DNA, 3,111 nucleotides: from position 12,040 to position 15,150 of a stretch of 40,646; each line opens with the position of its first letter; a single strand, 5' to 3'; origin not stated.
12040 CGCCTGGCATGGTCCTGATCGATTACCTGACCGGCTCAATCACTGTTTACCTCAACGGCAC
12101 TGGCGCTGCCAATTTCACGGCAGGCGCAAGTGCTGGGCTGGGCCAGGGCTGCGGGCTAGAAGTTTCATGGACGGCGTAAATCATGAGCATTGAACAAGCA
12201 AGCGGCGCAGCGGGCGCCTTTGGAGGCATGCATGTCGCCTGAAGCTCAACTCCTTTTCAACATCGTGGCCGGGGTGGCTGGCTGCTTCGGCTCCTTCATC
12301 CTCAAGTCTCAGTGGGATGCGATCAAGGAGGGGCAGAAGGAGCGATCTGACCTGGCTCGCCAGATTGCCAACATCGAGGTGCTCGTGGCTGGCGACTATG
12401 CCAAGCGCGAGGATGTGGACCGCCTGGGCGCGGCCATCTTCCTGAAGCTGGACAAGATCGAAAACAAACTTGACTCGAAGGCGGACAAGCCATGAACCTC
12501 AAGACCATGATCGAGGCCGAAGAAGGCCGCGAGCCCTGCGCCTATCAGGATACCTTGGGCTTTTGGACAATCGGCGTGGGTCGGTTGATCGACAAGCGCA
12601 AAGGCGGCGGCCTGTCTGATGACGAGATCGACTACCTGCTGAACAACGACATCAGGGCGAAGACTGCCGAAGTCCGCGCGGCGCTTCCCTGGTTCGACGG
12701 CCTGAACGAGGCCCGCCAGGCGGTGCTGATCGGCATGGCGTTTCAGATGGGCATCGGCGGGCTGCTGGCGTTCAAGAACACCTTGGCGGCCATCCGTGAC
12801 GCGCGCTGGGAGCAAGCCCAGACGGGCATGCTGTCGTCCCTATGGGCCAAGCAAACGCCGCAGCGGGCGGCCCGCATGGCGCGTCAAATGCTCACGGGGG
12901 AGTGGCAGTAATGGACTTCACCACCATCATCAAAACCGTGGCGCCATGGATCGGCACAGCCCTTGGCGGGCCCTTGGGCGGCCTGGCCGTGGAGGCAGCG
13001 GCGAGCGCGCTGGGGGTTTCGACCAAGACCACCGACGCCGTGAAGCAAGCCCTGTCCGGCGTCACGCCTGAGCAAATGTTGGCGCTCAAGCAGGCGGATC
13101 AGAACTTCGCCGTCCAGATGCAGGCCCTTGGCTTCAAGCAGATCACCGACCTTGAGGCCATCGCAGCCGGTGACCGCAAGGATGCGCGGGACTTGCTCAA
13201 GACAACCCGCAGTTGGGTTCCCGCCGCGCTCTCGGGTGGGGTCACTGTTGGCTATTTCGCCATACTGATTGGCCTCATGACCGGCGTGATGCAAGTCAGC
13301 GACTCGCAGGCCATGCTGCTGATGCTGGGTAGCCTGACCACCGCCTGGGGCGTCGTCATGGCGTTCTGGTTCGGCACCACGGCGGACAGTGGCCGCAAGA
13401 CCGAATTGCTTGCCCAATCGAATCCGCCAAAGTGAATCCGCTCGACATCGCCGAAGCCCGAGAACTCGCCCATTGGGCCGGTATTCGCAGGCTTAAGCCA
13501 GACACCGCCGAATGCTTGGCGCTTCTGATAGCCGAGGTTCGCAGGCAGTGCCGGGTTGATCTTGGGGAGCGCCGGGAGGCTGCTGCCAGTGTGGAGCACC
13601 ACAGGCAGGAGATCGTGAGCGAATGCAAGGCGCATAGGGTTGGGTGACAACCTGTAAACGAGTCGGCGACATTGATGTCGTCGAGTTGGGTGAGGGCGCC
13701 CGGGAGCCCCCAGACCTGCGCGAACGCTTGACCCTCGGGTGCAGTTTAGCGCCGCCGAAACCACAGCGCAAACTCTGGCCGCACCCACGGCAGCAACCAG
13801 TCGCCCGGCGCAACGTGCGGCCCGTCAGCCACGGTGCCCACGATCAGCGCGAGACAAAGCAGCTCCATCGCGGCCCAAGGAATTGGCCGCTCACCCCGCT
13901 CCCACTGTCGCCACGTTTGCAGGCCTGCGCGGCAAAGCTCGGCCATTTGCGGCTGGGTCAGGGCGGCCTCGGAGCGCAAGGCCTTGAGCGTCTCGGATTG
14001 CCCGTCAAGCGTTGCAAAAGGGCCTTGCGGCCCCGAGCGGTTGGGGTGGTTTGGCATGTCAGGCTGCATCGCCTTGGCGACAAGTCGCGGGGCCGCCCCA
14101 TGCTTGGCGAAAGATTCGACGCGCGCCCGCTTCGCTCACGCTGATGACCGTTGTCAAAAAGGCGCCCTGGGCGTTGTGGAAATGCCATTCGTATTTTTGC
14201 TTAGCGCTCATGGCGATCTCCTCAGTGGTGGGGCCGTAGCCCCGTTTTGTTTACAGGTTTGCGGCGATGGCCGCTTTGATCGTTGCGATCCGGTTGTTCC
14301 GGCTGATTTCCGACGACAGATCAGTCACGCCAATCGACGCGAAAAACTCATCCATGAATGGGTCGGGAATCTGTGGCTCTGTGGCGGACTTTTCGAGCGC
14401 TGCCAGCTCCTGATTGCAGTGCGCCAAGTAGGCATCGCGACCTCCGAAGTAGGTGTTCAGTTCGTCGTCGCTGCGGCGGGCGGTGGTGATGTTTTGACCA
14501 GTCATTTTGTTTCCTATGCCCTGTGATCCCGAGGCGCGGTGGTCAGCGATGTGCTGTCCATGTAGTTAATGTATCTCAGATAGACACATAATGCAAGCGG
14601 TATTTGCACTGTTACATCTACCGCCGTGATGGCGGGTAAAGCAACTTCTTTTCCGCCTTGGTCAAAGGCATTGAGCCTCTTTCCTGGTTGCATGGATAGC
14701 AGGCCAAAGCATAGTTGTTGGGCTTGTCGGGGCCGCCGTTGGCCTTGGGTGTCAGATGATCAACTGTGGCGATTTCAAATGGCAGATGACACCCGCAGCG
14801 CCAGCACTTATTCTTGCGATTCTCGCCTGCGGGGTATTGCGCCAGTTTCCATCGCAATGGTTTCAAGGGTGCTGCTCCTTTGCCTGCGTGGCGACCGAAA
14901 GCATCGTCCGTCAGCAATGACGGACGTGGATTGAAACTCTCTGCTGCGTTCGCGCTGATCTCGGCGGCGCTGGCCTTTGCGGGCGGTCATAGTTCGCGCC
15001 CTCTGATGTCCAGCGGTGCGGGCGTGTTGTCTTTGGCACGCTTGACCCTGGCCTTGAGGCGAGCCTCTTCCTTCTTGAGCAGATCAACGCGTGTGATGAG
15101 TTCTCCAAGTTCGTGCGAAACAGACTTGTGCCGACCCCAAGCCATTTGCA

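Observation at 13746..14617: Autonomous cassette of promoter, two small ORFs and an HTH gene, with anti-defence (acr/aca-like) architecture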

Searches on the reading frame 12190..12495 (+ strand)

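Call 5: search_protein_families(library=pfam, proteins=[window:12190-12495:+], max_evalue=0.1)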
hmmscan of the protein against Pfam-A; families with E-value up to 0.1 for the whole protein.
window:12190-12495:+ (101 aa): 0 families

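Call 6: search_protein_families(library=phrogs, proteins=[window:12190-12495:+], max_evalue=0.1)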
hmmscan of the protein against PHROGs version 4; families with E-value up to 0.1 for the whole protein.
window:12190-12495:+ (101 aa): 2 families
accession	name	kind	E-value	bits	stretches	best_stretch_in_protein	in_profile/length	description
phrog_462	-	other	5.8e-14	53.1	1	15-100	7-96/101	lipoprotein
phrog_12220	-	unknown function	0.00027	22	1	44-98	18-73/89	-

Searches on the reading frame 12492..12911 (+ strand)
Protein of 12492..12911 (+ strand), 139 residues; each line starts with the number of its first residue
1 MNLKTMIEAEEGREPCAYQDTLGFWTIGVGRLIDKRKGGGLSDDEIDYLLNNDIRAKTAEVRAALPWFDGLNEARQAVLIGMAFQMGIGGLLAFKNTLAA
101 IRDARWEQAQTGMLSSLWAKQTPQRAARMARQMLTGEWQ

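Call 5: search_protein_families(library=pfam, proteins=[window:12492-12911:+], max_evalue=0.1)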
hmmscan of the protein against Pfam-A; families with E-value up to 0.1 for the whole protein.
window:12492-12911:+ (139 aa): 1 family
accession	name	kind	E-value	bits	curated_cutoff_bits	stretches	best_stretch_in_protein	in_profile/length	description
PF00959.24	Phage_lysozyme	-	1.1e-09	39.1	22.3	1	10-121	3-110/125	Phage lysozyme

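Call 6: search_protein_families(library=phrogs, proteins=[window:12492-12911:+], max_evalue=0.1)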
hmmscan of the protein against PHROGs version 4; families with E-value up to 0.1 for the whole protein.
window:12492-12911:+ (139 aa): 9 families
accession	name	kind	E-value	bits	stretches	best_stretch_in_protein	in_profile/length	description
phrog_33534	-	unknown function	2.2e-24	86.3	1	59-137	2-86/94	-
phrog_7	-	lysis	4.7e-18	65.7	1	4-118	559-673/873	endolysin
phrog_13211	-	tail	1.9e-16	60.3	1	17-133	764-883/887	baseplate hub subunit and tail lysozyme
phrog_430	-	tail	2.7e-13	50.2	1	3-136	167-288/868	baseplate hub subunit and tail lysozyme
phrog_2083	-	head and packaging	1.3e-09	38.2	1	11-133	771-899/908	internal virion lysozyme motif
phrog_15410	-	unknown function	5.2e-07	30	1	17-129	187-307/311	-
phrog_28234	-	lysis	0.00013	22.2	1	26-107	105-188/372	endolysin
phrog_3572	-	lysis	0.034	13.6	1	5-31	269-295/653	endolysin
phrog_3617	-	unknown function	0.06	13.5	1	25-111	282-376/405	-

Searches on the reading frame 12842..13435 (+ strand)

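Call 5: search_protein_families(library=pfam, proteins=[window:12842-13435:+], max_evalue=0.1)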
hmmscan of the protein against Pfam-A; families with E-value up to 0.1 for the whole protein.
window:12842-13435:+ (197 aa): 0 families

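Call 6: search_protein_families(library=phrogs, proteins=[window:12842-13435:+], max_evalue=0.1)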
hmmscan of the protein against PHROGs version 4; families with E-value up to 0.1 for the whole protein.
window:12842-13435:+ (197 aa): 2 families
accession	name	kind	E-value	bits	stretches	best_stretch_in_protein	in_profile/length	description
phrog_1544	-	unknown function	6e-29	102.2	1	27-192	7-194/200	-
phrog_9990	-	unknown function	3e-05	24.9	1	124-189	4-69/72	-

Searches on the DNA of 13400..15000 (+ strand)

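Call 7: search_dna_similar(query=window:13400-15000:+, collection=phages, mode=distant, max_rows=30)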
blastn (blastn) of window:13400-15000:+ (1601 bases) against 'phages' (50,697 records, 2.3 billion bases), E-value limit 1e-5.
No match.

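Call 70: search_rna_families(source=window, start=13600, end=14800, threshold=evalue, max_evalue=1)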
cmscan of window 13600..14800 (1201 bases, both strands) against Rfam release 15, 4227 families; matches with E-value up to 1: 0.
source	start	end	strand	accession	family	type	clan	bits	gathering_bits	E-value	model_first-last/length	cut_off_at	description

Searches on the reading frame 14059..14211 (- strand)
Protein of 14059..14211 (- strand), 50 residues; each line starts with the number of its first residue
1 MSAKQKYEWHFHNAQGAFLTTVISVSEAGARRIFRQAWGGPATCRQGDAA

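Call 5: search_protein_families(library=pfam, proteins=[window:14059-14211:-], max_evalue=0.1)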
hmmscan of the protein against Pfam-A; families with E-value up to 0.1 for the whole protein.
window:14059-14211:- (50 aa): 0 families

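Call 6: search_protein_families(library=phrogs, proteins=[window:14059-14211:-], max_evalue=0.1)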
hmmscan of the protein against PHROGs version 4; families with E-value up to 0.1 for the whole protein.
window:14059-14211:- (50 aa): 0 families

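Call 45: find_homologous_proteins(query=window:14059-14211:-, max_evalue=0.01)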
Query window:14059-14211:- (50 aa): 2 proteins with E <= 0.01 among 2 candidates.
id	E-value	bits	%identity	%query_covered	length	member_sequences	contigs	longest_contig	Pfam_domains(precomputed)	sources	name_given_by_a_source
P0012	4.1e-27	109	100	100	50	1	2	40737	-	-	-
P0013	5.1e-22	93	84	98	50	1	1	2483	-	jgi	jgi:hypothetical protein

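Call 46: find_encoding_contigs(protein=P0013, flank=2500, max_places=3)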
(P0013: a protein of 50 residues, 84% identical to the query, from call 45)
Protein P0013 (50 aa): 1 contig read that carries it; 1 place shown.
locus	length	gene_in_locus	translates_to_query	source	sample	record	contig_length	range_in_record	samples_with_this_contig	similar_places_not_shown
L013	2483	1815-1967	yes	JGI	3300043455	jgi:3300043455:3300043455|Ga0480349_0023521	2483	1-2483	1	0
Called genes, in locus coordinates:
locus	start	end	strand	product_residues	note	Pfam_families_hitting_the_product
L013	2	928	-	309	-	?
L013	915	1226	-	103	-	-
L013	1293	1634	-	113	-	-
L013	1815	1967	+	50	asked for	-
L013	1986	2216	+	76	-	-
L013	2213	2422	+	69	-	-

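Call 60: predict_structure(alignment_id=A5)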
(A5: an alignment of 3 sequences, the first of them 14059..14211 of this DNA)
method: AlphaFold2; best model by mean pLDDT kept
length: 50 residues; sequences in the alignment: 3
mean_pLDDT: 90.9   pTM: 0.70
mean pLDDT of the five models: 90.9, 90.0, 89.1, 89.0, 88.6
residues with pLDDT >= 90: 38; 70-90: 10; 50-70: 1; < 50: 1
segments of 3 or more residues with pLDDT < 50: none
pLDDT, mean of each block of 10 residues (from residue 1): 84 93 95 92 90
secondary structure, 60 per line:
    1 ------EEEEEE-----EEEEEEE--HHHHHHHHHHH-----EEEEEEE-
elements in order: E7-12 E18-24 H27-37 E43-49

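Call 62: fold_search(model_id=the predicted structure, library=pdb)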
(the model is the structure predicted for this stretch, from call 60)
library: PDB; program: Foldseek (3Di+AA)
matches with E <= 10: 153; with E <= 0.001: 0
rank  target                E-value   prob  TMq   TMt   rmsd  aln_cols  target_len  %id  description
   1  4iit_B                1.2e+00  0.35  0.47  0.41   3.1        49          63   14  The Phenylacetyl-CoA monooxygenase PaaABC subcomplex with phenylacetyl-CoA (released 2013-11-06)
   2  3egr_A                1.3e+00  0.38  0.49  0.42   3.2        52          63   12  CRYSTAL STRUCTURE OF A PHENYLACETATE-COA OXYGENASE SUBUNIT PAAB (REUT_A2307) FROM RALSTONIA EUTROPHA JMP134 AT 2.65 A  (released 2008-09-30)
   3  1ut9                  1.3e+00  0.38  0.37  0.03   4.3        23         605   22  Structural Basis for the Exocellulase Activity of the Cellobiohydrolase CbhA from C. thermocellum (released 2004-02-12)
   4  8ges_C                1.7e+00  0.13  0.35  0.04   9.9        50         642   12  R. hominis 2 beta-glucuronidase bound to UNC10201652-glucuronide (released 2024-02-14)
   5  5gni_B                2.1e+00  0.14  0.38  0.11  10.7        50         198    8  The crystal structure of PECAM-1 IgL1-2 trans-homophilic dimer (released 2016-12-21)
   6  2qsd_C                2.8e+00  0.30  0.58  0.24   4.6        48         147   17  Crystal structure of a protein Il1583 from Idiomarina loihiensis (released 2007-08-14)
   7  5ck3_E                2.8e+00  0.10  0.34  0.19   5.5        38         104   13  Signal recognition particle receptor SRb-GTP/SRX complex from Chaetomium thermophilum (released 2015-09-09)
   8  6mvh_A                2.8e+00  0.09  0.35  0.04  11.8        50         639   16  Crystal structure of FMN-binding beta-glucuronidase from Roseburia hominis (released 2019-01-30)
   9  2qsd_B                3.0e+00  0.47  0.65  0.25   3.8        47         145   19  Crystal structure of a protein Il1583 from Idiomarina loihiensis (released 2007-08-14)
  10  2qsd_A                3.0e+00  0.44  0.66  0.26   4.7        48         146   17  Crystal structure of a protein Il1583 from Idiomarina loihiensis (released 2007-08-14)
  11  2qsd_E                3.0e+00  0.44  0.64  0.25   4.9        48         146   19  Crystal structure of a protein Il1583 from Idiomarina loihiensis (released 2007-08-14)
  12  4zzf                  3.0e+00  0.07  0.30  0.12  10.4        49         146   10  Crystal structure of truncated FlgD (tetragonal form) from the human pathogen Helicobacter pylori (released 2016-02-24)
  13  2x5p                  3.2e+00  0.12  0.36  0.18   8.2        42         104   12  Crystal structure of the Streptococcus pyogenes fibronectin binding protein Fbab-B (released 2010-09-01)
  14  5c14_A                3.2e+00  0.11  0.38  0.12   9.9        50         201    6  Crystal structure of PECAM-1 D1D2 domain (released 2016-01-06)
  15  4h4n                  3.2e+00  0.10  0.36  0.30   8.5        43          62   12  1.1 Angstrom Crystal Structure of Hypothetical Protein BA_2335 from Bacillus anthracis (released 2012-09-26)
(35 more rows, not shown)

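Call 75: search_protein_families(library=padloc, proteins=[window:14059-14211:-], max_evalue=0.1)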
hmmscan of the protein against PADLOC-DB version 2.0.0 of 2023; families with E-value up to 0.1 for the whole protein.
window:14059-14211:- (50 aa): 0 families

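Call 76: search_protein_families(library=ncbifam, proteins=[window:14059-14211:-], max_evalue=0.1)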
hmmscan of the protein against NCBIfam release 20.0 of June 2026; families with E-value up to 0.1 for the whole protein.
window:14059-14211:- (50 aa): 0 families

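Call 80: search_dna_similar(query=window:14059-14211:-, collection=phages, mode=protein, max_rows=12, max_evalue=0.01)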
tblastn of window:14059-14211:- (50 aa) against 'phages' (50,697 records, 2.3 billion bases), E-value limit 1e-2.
Records with a match: 2; places in all: 2; records where one place covers at least 80% of the query: 0.
Best place of each record, by identity: <60% 2.
By first word of the organism name: Acinetobacter 2.
By host as written in the record: - 2.
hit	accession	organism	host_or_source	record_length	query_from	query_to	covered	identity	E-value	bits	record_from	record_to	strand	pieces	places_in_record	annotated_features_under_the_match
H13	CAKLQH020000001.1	Acinetobacter phage MD-2021a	not known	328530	10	44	70%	51.4%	8e-3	37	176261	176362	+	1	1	leuA_1: 2-isopropylmalate synthase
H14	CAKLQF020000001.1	Acinetobacter phage MD-2021a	not known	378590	10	44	70%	51.4%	8e-3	37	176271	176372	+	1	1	leuA_1: 2-isopropylmalate synthase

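Call 86: search_solved_structures(query=A5, max_evalue=1)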
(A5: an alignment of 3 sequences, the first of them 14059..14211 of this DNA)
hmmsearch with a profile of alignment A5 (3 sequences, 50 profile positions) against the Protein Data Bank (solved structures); distinct sequences matched with E-value up to 1: 5.
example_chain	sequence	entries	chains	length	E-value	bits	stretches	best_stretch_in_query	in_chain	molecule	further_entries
6nds_A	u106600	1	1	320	0.069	16.2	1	9-40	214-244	3-hydroxy-3-methylglutaryl-CoA lyase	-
1bi7_B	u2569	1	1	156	0.69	12.9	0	17-39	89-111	MULTIPLE TUMOR SUPPRESSOR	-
1a5e_A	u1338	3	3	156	0.71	12.9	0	17-39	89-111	TUMOR SUPPRESSOR P16INK4A | CYCLIN-DEPENDENT KINASE 4 INHIBITOR A (P16INK4A)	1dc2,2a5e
7ozt_BBB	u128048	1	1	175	0.77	12.8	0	17-39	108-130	Cyclin-dependent kinase inhibitor 2A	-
1grq_A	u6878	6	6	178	0.79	12.8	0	12-42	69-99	CHLORAMPHENICOL 3-O PHOSPHOTRANSFERASE | CHLORAMPHENICOL PHOSPHOTRANSFERASE | PROTEIN (CHLORAMPHENICOL PHOSPHOTRANSFERASE)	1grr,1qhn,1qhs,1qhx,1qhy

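Call 101: search_protein_families(library=pfam, proteins=[L013:1986-2213:+, L013:2213-2419:+], max_evalue=0.1)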
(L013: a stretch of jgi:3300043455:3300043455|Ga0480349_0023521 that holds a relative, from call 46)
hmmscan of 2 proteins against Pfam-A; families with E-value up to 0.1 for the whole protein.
L013:1986-2213:+ (76 aa): 0 families

L013:2213-2419:+ (69 aa): 0 families

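Call 102: search_protein_families(library=phrogs, proteins=[L013:1986-2213:+, L013:2213-2419:+], max_evalue=0.1)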
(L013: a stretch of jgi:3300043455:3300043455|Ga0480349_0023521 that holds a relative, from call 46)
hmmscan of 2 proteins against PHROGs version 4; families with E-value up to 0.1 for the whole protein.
L013:1986-2213:+ (76 aa): 0 families

L013:2213-2419:+ (69 aa): 0 families

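Call 106: fold_search(model_id=the predicted structure, library=viral)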
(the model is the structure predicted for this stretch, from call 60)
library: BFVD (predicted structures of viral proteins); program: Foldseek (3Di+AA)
matches with E <= 10: 1288; with E <= 0.001: 0
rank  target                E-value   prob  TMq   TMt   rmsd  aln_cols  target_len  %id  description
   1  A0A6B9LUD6            6.6e-02  0.97  0.59  0.22   3.6        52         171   21  (no name in the UniProt tables at hand)
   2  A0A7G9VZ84            1.2e-01  0.77  0.45  0.40   7.3        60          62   15  (no name in the UniProt tables at hand)
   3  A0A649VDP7            1.5e-01  0.90  0.57  0.29   3.7        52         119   21  G-I-Y-Y-I-G endonuclease [Mycobacterium phage Chuckly]
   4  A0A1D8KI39            1.5e-01  0.54  0.36  0.31   6.0        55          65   24  Uncharacterized protein [Synechococcus phage S-CAM1]
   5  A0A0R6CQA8            1.6e-01  0.69  0.42  0.42   4.3        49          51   12  Uncharacterized protein [Citrobacter phage CVT22]
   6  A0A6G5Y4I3            1.7e-01  0.85  0.51  0.45   3.8        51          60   16  (no name in the UniProt tables at hand)
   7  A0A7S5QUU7            1.7e-01  0.77  0.47  0.42   4.2        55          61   16  (no name in the UniProt tables at hand)
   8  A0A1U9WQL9            1.8e-01  0.90  0.56  0.43   3.3        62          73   18  Uncharacterized protein [Geobacillus phage TP-84]
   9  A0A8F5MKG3            1.9e-01  0.92  0.52  0.27   2.3        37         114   24  Nonstructural protein [Microvirus mar10]
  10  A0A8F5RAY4            1.9e-01  0.87  0.49  0.22   2.5        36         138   36  Nonstructural protein [Microvirus mar29]
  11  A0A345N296            2.1e-01  0.95  0.61  0.30   3.2        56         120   12  (no name in the UniProt tables at hand)
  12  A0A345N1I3            2.1e-01  0.94  0.53  0.25   1.8        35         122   23  (no name in the UniProt tables at hand)
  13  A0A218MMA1            2.4e-01  0.99  0.72  0.22   1.8        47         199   11  GIY-YIG domain-containing protein [uncultured virus]
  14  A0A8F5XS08            2.4e-01  0.90  0.51  0.32   2.4        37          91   22  Nonstructural protein [Microvirus mar27]
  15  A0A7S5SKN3            2.5e-01  0.72  0.47  0.28   4.2        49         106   12  (no name in the UniProt tables at hand)
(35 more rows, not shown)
